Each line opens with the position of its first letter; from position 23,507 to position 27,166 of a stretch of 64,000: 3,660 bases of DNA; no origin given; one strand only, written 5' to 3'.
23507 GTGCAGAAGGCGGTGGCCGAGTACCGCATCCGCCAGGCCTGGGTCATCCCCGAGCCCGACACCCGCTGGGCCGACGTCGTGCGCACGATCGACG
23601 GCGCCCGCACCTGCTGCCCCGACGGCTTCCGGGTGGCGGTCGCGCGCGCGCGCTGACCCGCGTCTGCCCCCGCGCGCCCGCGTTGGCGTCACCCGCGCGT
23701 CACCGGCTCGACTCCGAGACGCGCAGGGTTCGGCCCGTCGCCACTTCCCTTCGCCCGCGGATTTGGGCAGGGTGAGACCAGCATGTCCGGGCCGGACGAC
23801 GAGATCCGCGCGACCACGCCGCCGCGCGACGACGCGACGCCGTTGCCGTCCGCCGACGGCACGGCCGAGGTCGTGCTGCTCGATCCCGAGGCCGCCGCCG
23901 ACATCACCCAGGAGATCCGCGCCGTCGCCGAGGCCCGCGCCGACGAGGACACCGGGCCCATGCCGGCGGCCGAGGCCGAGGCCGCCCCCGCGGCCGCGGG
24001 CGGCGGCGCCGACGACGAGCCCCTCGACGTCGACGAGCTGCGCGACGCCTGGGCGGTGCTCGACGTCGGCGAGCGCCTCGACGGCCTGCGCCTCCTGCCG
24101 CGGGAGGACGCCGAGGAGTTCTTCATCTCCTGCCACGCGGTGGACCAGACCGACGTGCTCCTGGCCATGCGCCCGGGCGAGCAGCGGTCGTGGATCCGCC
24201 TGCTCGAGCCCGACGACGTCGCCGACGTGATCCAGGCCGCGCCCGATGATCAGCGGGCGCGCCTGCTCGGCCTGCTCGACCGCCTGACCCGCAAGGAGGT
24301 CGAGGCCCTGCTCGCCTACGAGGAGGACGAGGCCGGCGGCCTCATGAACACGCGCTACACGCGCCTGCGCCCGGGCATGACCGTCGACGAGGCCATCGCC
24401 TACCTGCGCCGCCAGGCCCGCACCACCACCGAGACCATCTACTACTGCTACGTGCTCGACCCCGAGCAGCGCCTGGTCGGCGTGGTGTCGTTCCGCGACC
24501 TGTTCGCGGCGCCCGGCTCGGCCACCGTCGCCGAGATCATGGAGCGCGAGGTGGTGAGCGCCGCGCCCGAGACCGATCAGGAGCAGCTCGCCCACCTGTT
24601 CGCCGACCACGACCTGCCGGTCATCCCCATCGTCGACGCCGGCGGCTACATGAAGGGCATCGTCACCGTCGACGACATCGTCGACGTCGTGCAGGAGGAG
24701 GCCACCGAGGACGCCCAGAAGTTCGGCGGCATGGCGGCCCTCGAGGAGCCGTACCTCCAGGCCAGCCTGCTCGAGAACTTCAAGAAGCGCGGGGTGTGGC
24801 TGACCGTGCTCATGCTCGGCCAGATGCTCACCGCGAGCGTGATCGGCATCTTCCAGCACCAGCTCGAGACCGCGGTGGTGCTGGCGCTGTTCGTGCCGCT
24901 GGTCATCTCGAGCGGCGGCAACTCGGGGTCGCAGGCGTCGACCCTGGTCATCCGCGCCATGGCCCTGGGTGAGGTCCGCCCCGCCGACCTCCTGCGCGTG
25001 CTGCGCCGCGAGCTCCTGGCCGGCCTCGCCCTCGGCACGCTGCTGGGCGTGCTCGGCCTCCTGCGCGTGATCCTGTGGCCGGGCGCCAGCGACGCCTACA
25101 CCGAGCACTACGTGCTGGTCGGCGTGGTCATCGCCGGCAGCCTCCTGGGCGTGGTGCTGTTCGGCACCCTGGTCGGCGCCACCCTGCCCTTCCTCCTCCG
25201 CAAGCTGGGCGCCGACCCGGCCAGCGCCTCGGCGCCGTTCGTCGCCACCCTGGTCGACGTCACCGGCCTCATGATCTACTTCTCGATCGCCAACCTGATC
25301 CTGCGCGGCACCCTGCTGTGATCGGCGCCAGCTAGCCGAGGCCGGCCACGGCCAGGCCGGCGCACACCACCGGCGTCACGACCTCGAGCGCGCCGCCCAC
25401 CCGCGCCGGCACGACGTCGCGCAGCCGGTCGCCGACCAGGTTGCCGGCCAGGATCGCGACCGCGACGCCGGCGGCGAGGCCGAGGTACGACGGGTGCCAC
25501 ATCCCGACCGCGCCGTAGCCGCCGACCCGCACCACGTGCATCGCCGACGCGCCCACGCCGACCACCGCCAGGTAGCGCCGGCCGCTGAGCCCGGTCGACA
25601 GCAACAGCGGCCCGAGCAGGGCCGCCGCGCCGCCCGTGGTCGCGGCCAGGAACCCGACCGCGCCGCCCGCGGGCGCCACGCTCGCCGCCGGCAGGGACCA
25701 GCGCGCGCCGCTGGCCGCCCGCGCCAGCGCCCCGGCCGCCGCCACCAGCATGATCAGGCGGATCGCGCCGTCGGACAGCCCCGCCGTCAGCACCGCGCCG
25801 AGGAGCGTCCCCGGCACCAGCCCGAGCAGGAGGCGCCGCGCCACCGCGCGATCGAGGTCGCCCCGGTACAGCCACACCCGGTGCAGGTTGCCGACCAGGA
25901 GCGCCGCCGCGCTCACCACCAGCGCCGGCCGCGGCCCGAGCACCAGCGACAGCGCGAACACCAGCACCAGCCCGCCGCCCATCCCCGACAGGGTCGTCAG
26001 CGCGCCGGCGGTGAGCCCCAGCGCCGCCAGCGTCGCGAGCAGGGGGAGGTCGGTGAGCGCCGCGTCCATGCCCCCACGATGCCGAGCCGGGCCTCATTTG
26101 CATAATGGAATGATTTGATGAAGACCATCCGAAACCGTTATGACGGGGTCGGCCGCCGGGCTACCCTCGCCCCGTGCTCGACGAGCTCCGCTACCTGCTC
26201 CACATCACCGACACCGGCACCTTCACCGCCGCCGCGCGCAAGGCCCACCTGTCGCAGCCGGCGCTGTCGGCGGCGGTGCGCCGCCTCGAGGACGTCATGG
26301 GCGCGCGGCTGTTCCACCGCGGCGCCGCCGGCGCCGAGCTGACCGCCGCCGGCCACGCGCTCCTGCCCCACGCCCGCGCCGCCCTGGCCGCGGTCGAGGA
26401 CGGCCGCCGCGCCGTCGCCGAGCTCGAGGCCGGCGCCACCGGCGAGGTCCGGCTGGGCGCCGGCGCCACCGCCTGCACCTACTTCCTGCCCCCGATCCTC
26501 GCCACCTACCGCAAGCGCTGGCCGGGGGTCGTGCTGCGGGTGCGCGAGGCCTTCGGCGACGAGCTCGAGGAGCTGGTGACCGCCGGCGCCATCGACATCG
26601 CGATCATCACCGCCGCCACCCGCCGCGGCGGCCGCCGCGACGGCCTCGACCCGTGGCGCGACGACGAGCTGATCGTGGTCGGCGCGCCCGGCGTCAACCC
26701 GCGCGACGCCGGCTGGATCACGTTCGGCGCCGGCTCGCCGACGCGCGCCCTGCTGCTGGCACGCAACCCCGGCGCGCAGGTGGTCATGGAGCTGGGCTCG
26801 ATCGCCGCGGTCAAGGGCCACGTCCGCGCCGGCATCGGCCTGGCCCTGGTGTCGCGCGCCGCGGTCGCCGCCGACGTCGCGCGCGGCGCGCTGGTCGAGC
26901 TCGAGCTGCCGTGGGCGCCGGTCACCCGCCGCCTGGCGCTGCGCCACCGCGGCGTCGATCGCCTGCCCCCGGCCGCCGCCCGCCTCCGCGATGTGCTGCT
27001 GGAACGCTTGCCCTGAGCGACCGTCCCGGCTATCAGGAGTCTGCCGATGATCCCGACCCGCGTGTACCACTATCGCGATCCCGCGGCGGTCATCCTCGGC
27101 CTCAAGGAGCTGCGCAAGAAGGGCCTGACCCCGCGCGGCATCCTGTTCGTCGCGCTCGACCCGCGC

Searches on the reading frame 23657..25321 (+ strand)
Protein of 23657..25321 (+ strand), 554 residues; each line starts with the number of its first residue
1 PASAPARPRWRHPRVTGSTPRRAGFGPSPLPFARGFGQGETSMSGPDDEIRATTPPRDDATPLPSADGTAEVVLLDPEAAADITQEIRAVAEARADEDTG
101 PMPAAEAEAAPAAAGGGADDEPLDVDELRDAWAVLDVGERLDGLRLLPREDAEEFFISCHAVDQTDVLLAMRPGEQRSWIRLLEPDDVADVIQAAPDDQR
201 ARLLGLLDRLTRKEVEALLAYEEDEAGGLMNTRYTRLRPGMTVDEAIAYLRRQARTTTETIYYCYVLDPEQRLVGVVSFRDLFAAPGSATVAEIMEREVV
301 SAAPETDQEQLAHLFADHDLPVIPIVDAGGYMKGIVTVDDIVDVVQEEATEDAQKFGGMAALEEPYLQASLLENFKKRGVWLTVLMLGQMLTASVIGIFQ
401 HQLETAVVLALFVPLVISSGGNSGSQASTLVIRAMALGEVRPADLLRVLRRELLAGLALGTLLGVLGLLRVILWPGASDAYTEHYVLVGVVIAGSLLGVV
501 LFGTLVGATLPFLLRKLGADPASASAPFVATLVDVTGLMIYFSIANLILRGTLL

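Call 59: search_protein_families(library=pfam, proteins=[window:23657-25321:+], max_evalue=0.00001)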
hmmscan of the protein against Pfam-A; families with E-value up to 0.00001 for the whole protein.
window:23657-25321:+ (554 aa): 3 families
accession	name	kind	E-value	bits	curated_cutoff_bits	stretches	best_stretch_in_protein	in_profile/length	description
PF01769.21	MgtE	-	7.1e-35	120.4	27.6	1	413-544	1-125/125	Divalent cation transporter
PF00571.33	CBS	-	6.9e-18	65.2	24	1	291-346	1-56/57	CBS domain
PF03448.22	MgtE_N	-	3e-16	60.2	25.9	1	125-224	3-102/102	MgtE intracellular N domain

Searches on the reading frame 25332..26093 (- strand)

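Call 59: search_protein_families(library=pfam, proteins=[window:25332-26093:-], max_evalue=0.00001)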
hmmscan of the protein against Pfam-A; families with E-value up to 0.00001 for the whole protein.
window:25332-26093:- (253 aa): 1 family
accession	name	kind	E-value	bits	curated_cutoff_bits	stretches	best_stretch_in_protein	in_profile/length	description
PF01925.25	TauE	-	9.9e-17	61.8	32.6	1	22-236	1-222/237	Sulfite exporter TauE/SafE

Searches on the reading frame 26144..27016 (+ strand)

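Call 59: search_protein_families(library=pfam, proteins=[window:26144-27016:+], max_evalue=0.00001)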
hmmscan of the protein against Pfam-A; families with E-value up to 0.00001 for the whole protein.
window:26144-27016:+ (290 aa): 2 families
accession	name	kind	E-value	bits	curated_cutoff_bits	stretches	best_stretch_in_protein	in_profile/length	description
PF03466.25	LysR_substrate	-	1.4e-33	116.5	28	1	97-289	3-208/209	LysR substrate binding domain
PF00126.33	HTH_1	-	1.1e-19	70.6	26.6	1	12-71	1-60/60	Bacterial regulatory helix-turn-helix protein, lysR family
